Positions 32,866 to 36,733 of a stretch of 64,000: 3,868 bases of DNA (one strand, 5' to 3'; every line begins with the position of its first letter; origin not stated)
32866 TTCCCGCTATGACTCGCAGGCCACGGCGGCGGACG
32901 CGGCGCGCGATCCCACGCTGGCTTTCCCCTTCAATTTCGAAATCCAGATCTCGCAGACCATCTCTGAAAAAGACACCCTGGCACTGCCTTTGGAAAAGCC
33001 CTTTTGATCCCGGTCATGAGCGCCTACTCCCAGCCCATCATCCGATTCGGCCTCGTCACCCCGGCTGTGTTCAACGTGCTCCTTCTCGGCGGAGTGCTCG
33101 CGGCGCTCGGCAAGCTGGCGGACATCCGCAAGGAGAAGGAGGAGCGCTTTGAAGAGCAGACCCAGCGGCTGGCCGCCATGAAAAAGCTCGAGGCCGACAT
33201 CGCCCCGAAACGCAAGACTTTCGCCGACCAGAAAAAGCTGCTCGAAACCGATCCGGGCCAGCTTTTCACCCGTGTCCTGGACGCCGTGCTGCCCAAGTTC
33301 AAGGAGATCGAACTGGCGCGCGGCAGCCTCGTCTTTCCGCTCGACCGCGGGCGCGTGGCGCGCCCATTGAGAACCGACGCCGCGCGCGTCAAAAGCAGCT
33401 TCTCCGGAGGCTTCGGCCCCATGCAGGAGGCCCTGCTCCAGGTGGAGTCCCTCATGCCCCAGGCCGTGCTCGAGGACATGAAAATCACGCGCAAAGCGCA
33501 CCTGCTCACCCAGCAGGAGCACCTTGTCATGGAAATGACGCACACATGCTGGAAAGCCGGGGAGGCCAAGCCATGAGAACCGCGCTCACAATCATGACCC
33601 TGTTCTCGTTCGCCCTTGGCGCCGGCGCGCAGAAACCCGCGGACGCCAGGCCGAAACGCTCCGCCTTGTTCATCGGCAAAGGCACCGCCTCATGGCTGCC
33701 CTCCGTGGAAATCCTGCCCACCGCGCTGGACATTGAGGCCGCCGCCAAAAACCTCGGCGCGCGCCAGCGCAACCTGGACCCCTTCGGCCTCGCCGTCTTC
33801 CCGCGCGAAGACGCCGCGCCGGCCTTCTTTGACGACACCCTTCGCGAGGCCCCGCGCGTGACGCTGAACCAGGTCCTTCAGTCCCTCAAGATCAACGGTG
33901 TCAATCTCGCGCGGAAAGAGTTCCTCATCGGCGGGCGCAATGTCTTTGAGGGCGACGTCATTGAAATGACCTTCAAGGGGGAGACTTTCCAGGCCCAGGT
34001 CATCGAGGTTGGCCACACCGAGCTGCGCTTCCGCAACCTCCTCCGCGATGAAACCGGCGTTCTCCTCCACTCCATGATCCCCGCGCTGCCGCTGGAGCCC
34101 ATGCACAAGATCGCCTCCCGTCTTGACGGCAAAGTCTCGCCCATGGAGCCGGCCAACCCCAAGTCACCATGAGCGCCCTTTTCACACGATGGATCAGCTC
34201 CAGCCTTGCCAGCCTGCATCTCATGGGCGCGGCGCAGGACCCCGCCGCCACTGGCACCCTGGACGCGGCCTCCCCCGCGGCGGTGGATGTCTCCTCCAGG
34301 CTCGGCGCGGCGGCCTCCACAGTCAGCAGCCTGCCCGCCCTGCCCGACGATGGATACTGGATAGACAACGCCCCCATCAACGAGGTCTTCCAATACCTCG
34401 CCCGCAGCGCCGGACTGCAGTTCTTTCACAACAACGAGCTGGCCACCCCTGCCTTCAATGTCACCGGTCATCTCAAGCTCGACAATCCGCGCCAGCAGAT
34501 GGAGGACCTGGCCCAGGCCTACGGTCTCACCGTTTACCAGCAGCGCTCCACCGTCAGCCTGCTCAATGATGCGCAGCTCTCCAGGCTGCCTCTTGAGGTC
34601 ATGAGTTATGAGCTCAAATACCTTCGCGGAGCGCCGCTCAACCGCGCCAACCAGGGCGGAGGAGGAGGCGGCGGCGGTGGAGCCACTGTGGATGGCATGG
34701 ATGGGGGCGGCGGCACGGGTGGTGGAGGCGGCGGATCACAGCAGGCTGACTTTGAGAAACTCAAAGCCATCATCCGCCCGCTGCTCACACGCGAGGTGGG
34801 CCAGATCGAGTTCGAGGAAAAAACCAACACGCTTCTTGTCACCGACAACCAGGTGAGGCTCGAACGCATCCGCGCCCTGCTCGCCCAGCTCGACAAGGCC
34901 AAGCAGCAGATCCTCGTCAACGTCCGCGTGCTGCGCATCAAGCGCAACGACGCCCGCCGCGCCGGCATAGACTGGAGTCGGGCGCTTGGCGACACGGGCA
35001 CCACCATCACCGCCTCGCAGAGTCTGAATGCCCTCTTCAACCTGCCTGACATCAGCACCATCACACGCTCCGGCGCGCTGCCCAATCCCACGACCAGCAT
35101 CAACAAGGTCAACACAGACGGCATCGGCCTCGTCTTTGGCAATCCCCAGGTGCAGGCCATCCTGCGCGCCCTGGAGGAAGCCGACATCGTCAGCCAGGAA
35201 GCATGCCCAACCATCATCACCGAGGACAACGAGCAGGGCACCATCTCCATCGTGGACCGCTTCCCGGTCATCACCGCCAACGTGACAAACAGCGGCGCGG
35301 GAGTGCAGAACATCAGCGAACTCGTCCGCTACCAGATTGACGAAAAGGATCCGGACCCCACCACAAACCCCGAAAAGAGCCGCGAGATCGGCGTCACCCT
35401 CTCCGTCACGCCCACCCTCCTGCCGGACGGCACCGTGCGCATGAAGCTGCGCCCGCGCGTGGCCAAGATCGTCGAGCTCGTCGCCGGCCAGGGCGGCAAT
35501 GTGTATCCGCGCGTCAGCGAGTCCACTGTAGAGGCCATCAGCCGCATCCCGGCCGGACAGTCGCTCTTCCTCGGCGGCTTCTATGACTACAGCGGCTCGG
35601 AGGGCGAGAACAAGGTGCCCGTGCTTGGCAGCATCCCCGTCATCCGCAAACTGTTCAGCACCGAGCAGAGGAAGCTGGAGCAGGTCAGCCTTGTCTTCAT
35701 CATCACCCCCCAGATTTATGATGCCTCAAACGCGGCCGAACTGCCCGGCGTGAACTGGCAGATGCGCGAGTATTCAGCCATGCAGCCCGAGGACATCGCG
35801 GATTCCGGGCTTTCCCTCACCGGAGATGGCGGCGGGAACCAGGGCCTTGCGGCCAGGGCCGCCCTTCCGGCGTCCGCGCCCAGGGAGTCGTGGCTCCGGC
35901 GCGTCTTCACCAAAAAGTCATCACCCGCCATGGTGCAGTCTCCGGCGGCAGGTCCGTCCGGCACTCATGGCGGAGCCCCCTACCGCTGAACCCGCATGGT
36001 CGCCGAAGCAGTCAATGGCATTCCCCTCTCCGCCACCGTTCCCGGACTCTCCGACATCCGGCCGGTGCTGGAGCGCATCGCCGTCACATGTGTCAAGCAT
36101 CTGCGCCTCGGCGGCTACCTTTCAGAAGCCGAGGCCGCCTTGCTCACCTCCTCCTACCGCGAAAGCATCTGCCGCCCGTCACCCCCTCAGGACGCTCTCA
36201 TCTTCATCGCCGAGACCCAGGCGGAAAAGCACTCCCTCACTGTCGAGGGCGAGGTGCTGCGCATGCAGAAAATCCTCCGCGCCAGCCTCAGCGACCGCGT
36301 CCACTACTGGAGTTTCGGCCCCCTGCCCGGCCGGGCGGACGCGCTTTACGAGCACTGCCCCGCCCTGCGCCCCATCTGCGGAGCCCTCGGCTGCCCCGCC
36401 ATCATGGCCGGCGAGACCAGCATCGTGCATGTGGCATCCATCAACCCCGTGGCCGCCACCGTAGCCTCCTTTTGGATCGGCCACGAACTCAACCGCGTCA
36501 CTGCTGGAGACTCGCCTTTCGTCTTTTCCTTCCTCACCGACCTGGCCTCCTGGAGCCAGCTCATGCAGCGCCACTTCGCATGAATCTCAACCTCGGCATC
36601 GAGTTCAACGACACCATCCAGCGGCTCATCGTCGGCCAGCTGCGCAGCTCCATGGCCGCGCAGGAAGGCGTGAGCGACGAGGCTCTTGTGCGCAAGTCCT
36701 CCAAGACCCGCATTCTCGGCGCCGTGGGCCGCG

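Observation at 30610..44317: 13-gene type IV filament (T4P/T2SS-like) operon fused without a break to an ABC transporter and an MbnP-MbnH-like protein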

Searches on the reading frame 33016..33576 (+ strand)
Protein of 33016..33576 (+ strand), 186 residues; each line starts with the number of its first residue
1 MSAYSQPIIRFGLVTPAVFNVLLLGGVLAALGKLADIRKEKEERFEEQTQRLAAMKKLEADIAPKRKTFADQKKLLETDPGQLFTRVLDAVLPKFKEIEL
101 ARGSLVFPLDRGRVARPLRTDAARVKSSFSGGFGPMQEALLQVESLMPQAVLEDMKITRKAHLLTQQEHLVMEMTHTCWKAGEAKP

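Call 5: search_protein_families(library=pfam, max_evalue=0.01, proteins=[window:33016-33576:+])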
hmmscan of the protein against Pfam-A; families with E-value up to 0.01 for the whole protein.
window:33016-33576:+ (186 aa): 0 families

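Call 8: search_protein_families(library=ncbifam, max_evalue=0.01, proteins=[window:33016-33576:+])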
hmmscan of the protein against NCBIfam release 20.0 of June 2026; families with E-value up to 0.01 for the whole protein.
window:33016-33576:+ (186 aa): 1 family
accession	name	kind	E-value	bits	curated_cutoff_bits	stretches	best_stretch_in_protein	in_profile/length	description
NF040576.1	T2SS_GspM_XpsM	equivalog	0.0019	17.9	60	0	123-161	116-154/180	type II secretion system protein GspM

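Call 32: search_protein_families(library=pfam, max_evalue=10, proteins=[window:33016-33576:+])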
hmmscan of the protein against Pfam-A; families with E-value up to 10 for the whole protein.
window:33016-33576:+ (186 aa): 0 families

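Call 38: search_solved_structures(query=A5, max_evalue=10)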
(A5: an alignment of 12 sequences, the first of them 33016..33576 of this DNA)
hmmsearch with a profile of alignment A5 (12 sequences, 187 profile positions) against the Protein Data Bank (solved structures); distinct sequences matched with E-value up to 10: 6.
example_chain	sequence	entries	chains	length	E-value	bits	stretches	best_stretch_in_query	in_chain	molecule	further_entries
3vem_A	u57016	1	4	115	0.13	15.4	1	54-103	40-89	Helicase protein MOM1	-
2bzb_A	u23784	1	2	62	0.75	12.9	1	55-99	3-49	CONSERVED DOMAIN PROTEIN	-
24yw_L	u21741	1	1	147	0.85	12.7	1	108-143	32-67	Large ribosomal subunit protein uL15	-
4dci_A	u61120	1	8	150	0.99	12.5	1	34-94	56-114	uncharacterized protein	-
3ers_X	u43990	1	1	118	1.1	12.3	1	61-106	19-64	tRNA-binding protein ygjH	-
6ek7_A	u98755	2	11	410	1.6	11.9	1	21-89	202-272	YaxA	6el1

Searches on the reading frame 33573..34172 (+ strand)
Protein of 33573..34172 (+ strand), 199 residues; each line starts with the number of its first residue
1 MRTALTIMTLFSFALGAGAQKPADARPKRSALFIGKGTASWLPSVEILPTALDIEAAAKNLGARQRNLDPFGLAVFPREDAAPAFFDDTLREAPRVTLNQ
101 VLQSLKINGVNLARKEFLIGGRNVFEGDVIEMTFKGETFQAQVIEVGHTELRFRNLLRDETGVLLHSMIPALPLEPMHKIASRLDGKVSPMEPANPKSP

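Call 5: search_protein_families(library=pfam, max_evalue=0.01, proteins=[window:33573-34172:+])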
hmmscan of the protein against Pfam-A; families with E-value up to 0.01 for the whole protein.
window:33573-34172:+ (199 aa): 0 families

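Call 8: search_protein_families(library=ncbifam, max_evalue=0.01, proteins=[window:33573-34172:+])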
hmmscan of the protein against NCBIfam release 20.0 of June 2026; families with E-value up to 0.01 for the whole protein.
window:33573-34172:+ (199 aa): 1 family
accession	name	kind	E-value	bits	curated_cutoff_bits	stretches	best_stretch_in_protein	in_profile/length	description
NF012196.1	Ig_like_ice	domain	0.0097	15.7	50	0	96-154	29-90/108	Ig-like domain-containing protein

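Call 32: search_protein_families(library=pfam, max_evalue=10, proteins=[window:33573-34172:+])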
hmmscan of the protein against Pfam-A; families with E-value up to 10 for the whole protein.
window:33573-34172:+ (199 aa): 0 families

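Call 39: search_solved_structures(query=A6, max_evalue=10)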
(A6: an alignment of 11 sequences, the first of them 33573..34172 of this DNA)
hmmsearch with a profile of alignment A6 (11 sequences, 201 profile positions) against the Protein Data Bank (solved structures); distinct sequences matched with E-value up to 10: 3.
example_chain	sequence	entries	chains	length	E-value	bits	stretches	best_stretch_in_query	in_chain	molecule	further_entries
8u2m_A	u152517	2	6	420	1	11.9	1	143-187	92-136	Cytochrome P450-SU1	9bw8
8u3n_A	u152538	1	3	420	1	11.9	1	143-187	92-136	Cytochrome P450-SU1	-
8ukz_A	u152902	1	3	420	1.2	11.7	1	143-187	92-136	Cytochrome P450-SU1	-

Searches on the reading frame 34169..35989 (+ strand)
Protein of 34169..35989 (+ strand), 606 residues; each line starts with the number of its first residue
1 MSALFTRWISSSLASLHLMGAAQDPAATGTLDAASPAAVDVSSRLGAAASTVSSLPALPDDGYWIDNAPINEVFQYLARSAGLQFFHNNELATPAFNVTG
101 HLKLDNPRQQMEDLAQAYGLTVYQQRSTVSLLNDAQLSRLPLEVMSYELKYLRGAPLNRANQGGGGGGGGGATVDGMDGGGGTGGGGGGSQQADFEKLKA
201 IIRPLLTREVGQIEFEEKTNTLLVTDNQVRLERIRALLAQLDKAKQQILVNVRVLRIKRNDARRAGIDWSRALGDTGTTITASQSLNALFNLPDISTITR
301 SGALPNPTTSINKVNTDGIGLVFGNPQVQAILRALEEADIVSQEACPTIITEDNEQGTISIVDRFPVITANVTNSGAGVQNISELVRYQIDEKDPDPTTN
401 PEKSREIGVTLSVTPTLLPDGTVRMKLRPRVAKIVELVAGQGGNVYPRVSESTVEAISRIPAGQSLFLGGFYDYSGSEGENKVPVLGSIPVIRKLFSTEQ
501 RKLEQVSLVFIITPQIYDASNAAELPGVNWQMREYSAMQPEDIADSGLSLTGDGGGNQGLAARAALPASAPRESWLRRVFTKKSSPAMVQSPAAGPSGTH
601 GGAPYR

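Call 5: search_protein_families(library=pfam, max_evalue=0.01, proteins=[window:34169-35989:+])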
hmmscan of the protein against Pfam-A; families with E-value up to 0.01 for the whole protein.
window:34169-35989:+ (606 aa): 2 families
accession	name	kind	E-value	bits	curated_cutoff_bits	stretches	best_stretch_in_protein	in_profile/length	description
PF00263.26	Secretin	-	1.4e-32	113.1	27.5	1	335-517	2-168/169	Bacterial type II and III secretion system protein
PF03958.22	Secretin_N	-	3.5e-10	40.4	28.2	1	191-247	7-69/69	Bacterial type II/III secretion system short domain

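Call 8: search_protein_families(library=ncbifam, max_evalue=0.01, proteins=[window:34169-35989:+])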
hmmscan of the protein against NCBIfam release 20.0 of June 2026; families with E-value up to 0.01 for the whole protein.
window:34169-35989:+ (606 aa): 9 families
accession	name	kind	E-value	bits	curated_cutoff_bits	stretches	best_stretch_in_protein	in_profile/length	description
TIGR02517.1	type_II_gspD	equivalog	4.5e-41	141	351.35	1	183-521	278-594/600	type II secretion system secretin GspD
TIGR02516.1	type_III_yscC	equivalog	9.9e-37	126.6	238.45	3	406-516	346-460/463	type III secretion system outer membrane ring subunit SctC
TIGR02515.1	IV_pilus_PilQ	subfamily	5.8e-36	124.4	284.35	1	206-516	130-426/428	type IV pilus secretin PilQ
TIGR02519.1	pilus_MshL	equivalog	4.6e-32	111.2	250.2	1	217-516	5-289/290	pilus (MSHA type) biogenesis protein MshL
NF011873.0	PRK15346.1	equivalog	8.2e-25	87.4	524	2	407-515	383-492/499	EscC/YscC/HrcC family type III secretion system outer membrane ring protein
NF007851.2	PRK10560.1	exception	1.2e-19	70.5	598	2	383-518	279-410/412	DNA uptake porin HofQ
NF010083.0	PRK13568.1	equivalog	6e-18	64.8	554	1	205-516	146-416/419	DNA uptake porin HofQ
NF042912.1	Amuc_1098_fam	equivalog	3e-17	62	750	2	450-520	729-799/805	Amuc_1098 family type IV pilus outer membrane protein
TIGR02520.1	pilus_B_mal_scr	equivalog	7.7e-12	44.5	287.65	1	165-285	189-315/513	PilN family type IVB pilus formation outer membrane protein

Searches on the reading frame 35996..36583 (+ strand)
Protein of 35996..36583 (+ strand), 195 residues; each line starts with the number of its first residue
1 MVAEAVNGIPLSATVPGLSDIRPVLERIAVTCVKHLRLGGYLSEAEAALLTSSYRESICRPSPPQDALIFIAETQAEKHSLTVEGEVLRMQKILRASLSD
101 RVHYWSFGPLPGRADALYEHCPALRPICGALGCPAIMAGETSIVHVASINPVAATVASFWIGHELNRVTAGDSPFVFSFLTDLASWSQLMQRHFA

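Call 5: search_protein_families(library=pfam, max_evalue=0.01, proteins=[window:35996-36583:+])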
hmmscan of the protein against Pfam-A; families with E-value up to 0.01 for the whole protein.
window:35996-36583:+ (195 aa): 0 families

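Call 8: search_protein_families(library=ncbifam, max_evalue=0.01, proteins=[window:35996-36583:+])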
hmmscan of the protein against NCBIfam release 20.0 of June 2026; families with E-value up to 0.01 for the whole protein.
window:35996-36583:+ (195 aa): 0 families

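Call 32: search_protein_families(library=pfam, max_evalue=10, proteins=[window:35996-36583:+])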
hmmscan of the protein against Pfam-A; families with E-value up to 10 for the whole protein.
window:35996-36583:+ (195 aa): 0 families

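Call 40: search_solved_structures(query=A7, max_evalue=10)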
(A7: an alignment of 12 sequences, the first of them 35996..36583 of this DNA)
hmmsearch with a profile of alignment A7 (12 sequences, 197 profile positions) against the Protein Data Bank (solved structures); distinct sequences matched with E-value up to 10: 12.
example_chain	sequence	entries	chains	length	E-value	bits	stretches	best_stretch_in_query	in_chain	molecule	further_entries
3w1b_A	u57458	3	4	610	0.29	14.1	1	91-169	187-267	DNA ligase 4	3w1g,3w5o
8qkh_N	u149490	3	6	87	0.29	14.1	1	31-96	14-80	Putative non-cytoplasmic protein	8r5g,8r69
6bkf_A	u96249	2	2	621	0.3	14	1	91-169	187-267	DNA ligase 4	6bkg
9cq3_F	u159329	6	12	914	0.52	13.3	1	91-169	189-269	DNA ligase 4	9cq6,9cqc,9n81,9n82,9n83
7lsy_X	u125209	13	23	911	0.53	13.3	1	91-169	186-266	DNA ligase 4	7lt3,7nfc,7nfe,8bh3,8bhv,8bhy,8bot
6r7h_B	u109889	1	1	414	0.58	13.1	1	41-97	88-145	COP9 signalosome complex subunit 2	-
5udl_A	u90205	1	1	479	0.58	13.1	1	30-101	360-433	Interferon-induced protein with tetratricopeptide repeats 1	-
5udi_A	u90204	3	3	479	0.59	13.1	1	30-101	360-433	Interferon-induced protein with tetratricopeptide repeats 1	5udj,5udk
6c6k_A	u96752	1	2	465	0.59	13.1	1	30-101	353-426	Interferon-induced protein with tetratricopeptide repeats 1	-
5w5h_A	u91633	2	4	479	0.63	13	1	30-101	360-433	Interferon-induced protein with tetratricopeptide repeats 1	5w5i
5b1o_A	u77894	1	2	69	1.3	12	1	13-51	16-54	Osmolarity sensor protein EnvZ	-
2fic_A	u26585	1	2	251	2.3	11.1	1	19-87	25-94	Myc box-dependent-interacting protein 1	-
